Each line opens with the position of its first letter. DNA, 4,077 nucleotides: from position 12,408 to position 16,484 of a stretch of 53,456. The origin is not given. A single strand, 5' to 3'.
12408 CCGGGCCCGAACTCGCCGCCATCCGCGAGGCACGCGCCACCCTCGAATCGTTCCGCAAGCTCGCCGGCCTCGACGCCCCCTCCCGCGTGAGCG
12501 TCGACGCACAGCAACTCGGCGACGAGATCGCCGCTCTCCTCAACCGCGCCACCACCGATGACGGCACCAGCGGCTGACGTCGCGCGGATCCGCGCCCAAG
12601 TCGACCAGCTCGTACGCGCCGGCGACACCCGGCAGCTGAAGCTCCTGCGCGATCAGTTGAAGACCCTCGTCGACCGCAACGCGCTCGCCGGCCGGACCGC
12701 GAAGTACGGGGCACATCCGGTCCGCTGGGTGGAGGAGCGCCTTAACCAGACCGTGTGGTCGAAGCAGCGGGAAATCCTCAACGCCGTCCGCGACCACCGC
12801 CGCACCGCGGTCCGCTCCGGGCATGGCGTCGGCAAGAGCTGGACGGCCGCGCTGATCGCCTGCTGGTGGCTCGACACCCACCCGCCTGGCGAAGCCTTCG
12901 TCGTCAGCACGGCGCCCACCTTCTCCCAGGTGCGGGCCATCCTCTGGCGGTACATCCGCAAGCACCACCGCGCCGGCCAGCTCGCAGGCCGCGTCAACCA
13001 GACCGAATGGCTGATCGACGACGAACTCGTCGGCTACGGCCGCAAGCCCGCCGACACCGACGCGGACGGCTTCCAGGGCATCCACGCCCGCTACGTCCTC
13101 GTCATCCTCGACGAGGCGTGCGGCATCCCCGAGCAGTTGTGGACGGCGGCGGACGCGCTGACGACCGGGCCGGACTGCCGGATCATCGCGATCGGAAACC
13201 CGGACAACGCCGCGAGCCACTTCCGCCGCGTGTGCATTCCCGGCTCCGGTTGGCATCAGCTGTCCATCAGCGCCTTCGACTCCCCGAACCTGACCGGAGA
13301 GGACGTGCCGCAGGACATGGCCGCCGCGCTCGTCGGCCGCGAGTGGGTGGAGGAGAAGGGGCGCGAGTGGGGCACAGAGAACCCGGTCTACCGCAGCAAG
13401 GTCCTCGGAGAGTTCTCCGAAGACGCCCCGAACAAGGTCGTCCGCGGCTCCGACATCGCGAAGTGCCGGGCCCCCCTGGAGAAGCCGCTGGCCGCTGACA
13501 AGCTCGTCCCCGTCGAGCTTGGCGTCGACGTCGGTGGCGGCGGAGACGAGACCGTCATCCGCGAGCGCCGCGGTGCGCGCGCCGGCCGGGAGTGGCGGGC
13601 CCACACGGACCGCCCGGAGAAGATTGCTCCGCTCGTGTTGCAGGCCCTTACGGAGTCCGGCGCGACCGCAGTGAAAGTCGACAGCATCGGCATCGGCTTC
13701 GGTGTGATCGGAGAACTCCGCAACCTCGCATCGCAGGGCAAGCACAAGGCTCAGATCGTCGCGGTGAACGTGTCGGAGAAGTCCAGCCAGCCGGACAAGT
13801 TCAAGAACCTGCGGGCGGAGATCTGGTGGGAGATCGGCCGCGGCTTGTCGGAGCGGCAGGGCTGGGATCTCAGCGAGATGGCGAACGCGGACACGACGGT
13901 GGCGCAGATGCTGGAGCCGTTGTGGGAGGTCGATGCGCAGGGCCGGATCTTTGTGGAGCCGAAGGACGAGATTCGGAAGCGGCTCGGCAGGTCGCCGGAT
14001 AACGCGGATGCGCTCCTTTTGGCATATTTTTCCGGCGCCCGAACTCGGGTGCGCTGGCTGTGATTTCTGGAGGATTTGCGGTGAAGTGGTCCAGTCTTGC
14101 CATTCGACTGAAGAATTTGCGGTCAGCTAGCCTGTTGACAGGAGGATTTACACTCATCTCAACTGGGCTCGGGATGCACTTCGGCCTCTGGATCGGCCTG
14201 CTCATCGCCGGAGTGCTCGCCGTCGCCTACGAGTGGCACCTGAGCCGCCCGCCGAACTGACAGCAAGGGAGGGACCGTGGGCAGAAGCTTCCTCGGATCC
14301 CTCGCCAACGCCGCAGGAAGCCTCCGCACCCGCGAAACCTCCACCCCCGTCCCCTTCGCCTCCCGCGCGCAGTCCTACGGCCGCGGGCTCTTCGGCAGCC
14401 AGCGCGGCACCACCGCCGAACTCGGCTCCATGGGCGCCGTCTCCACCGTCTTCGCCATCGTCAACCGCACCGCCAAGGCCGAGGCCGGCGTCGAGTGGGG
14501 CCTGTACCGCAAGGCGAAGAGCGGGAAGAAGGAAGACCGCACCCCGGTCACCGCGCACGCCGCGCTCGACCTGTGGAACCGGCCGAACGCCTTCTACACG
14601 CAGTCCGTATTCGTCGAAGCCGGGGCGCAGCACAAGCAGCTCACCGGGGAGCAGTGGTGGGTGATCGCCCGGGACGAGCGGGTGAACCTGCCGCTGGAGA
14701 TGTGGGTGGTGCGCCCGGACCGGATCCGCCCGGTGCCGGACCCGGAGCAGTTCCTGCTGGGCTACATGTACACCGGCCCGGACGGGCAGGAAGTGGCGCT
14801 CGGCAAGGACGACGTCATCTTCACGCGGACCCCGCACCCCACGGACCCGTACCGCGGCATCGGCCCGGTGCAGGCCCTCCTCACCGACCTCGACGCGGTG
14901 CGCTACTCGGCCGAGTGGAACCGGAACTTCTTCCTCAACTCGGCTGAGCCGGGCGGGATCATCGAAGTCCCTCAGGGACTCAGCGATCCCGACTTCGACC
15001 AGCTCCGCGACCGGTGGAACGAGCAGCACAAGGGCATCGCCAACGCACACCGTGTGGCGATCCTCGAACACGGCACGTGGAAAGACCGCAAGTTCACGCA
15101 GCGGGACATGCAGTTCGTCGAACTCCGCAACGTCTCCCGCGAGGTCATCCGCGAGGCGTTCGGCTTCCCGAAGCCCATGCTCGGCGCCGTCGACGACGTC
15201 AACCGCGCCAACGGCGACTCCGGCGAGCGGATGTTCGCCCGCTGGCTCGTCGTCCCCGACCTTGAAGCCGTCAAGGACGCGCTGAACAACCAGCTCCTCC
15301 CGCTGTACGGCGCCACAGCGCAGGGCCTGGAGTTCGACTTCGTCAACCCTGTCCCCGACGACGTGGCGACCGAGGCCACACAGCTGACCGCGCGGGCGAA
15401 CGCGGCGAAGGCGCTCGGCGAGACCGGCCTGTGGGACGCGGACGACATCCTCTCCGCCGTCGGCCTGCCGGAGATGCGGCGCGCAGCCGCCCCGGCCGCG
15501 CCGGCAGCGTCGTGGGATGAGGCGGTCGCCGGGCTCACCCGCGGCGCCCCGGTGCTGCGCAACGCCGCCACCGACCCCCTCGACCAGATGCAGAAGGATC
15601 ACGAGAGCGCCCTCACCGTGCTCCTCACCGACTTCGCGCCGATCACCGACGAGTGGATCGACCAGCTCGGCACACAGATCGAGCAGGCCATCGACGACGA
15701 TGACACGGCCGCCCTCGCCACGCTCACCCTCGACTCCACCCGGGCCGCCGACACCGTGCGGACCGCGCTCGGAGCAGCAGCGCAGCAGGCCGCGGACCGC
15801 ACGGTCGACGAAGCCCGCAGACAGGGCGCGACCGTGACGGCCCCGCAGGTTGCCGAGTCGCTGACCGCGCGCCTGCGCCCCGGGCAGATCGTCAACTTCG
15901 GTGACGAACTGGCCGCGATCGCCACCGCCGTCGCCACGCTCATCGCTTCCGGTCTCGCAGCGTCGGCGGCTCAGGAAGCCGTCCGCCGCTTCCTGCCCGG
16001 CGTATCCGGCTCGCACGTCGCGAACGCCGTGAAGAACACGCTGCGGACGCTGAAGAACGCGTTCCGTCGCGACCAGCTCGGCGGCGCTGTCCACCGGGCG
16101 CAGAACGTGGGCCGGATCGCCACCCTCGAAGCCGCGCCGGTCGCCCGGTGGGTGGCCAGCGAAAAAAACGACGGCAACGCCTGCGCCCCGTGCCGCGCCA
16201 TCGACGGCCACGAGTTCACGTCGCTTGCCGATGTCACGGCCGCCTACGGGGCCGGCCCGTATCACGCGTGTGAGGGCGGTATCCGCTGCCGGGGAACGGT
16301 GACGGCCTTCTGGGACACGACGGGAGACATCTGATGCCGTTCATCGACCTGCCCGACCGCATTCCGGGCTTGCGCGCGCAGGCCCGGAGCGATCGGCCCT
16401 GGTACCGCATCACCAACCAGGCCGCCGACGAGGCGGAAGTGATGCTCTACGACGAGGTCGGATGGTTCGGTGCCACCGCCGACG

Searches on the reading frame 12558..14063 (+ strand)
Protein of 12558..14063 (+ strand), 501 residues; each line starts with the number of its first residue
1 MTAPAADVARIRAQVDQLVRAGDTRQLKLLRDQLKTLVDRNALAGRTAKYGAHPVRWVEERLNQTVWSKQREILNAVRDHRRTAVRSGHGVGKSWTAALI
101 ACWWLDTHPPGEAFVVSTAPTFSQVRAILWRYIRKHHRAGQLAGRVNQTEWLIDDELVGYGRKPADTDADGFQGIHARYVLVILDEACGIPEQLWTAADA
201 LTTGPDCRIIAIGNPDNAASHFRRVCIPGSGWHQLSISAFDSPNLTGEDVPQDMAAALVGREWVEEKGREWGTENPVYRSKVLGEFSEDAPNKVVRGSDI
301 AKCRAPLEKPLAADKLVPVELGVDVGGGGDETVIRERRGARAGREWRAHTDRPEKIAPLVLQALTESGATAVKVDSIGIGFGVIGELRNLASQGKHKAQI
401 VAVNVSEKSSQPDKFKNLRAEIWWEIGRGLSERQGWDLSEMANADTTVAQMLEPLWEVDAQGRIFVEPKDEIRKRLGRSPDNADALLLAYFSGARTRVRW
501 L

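Call 25: search_protein_families(library=pfam, proteins=[window:12558-14063:+], max_evalue=0.01)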
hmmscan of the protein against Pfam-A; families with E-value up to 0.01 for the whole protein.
window:12558-14063:+ (501 aa): 1 family
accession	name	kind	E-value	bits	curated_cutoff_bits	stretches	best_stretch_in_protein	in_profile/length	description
PF03237.21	Terminase_6N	-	0.00047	20.3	22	1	88-222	5-142/215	Terminase large subunit, T4likevirus-type, N-terminal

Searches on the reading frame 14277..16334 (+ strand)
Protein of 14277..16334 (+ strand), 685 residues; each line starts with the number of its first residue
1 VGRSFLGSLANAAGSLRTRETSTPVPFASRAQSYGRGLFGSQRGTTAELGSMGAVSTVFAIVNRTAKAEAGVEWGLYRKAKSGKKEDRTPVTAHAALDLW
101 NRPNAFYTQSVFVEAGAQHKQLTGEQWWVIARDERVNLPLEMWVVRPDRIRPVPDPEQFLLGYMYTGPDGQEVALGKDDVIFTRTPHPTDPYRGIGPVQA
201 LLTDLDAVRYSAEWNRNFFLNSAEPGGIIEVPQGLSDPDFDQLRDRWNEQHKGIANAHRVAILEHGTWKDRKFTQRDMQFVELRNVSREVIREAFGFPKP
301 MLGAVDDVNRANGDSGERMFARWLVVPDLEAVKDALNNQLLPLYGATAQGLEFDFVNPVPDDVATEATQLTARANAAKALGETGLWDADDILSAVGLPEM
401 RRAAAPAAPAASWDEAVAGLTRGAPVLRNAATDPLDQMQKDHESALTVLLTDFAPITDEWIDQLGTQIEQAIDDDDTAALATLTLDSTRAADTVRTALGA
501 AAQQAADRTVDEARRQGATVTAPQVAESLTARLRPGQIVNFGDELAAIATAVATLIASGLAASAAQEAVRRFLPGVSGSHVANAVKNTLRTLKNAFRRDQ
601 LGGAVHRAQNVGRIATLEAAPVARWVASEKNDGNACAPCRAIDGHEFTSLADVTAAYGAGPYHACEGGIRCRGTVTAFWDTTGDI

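Call 25: search_protein_families(library=pfam, proteins=[window:14277-16334:+], max_evalue=0.01)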
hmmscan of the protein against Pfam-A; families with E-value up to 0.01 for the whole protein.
window:14277-16334:+ (685 aa): 1 family
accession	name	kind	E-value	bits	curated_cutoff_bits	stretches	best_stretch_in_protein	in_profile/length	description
PF04860.17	Phage_portal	-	1.3e-58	199.2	39.1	1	56-392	1-317/321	Phage portal protein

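Call 87: search_dna_similar(query=window:14277-16331:+, collection=phages, mode=protein, max_evalue=1e-20, max_rows=15)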
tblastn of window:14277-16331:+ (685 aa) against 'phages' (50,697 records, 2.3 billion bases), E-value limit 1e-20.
Records with a match: 5; places in all: 5; records where one place covers at least 80% of the query: 0.
Best place of each record, by identity: <60% 5.
By first word of the organism name: Streptomyces 1; Bacteriophage 1; Parageobacillus 1; Bacillus 1; Faecalibacterium 1.
By host as written in the record: Streptomyces coelicolor M600 1; - 1; Parageobacillus thermoglucosidasius 23.6 1; Bacillus cereus MCR1 1; Faecalibacterium sp. FM8 1.
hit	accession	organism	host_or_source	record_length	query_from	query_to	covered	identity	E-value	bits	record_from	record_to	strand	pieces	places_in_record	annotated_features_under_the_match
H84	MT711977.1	Streptomyces phage Dagobah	Streptomyces coelicolor M600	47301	9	400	57%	48.3%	7e-96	330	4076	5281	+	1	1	portal protein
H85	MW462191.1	Bacteriophage sp.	freshwater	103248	57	382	48%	30.7%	3e-21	105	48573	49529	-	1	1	portal protein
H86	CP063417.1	Parageobacillus phage JGon-2020a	Parageobacillus thermoglucosidasius 23.6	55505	58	345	42%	30.8%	5e-29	130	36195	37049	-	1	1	record has no annotation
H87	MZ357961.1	Bacillus phage Flasso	Bacillus cereus MCR1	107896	46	366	47%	27.4%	1e-26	122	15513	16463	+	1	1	portal protein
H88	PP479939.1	Faecalibacterium phage Roos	Faecalibacterium sp. FM8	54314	59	345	42%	28.7%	1e-26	122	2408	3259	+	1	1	portal protein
